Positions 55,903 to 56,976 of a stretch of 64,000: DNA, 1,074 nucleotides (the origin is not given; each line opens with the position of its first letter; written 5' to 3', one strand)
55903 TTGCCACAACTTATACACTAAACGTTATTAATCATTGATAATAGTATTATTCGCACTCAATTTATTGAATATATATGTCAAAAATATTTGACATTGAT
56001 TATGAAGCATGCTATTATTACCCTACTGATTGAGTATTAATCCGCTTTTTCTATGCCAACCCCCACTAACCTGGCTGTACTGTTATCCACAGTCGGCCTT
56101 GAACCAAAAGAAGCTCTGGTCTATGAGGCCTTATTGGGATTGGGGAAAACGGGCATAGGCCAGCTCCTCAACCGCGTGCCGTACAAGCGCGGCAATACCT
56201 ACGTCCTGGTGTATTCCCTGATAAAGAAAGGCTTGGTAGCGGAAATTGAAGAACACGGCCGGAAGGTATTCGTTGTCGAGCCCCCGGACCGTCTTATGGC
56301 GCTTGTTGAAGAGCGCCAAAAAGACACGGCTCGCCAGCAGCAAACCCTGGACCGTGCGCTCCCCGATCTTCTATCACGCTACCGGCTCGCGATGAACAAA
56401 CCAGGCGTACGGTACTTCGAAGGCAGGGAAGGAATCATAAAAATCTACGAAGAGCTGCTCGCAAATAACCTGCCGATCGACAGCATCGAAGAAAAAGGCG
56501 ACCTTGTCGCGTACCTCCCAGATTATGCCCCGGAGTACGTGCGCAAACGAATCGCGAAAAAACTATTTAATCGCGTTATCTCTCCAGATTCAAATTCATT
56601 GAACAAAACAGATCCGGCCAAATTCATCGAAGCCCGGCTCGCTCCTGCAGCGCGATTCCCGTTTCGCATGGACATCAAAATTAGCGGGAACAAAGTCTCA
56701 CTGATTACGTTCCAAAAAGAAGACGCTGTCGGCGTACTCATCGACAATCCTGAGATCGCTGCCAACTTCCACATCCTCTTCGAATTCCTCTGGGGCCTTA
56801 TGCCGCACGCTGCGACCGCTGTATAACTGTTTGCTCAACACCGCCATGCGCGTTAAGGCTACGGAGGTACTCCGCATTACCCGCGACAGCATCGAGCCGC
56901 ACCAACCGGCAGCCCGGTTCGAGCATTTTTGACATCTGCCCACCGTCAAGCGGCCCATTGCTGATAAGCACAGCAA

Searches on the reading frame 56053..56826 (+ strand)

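Call 84: search_protein_families(library=pfam, proteins=[window:56053-56826:+], max_evalue=0.0001)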
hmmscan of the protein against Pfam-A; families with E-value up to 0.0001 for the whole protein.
window:56053-56826:+ (257 aa): 1 family
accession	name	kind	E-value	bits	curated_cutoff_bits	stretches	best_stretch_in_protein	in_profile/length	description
PF01978.25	TrmB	-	5.7e-07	29.7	25.6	1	11-77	1-66/68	Sugar-specific transcriptional regulator TrmB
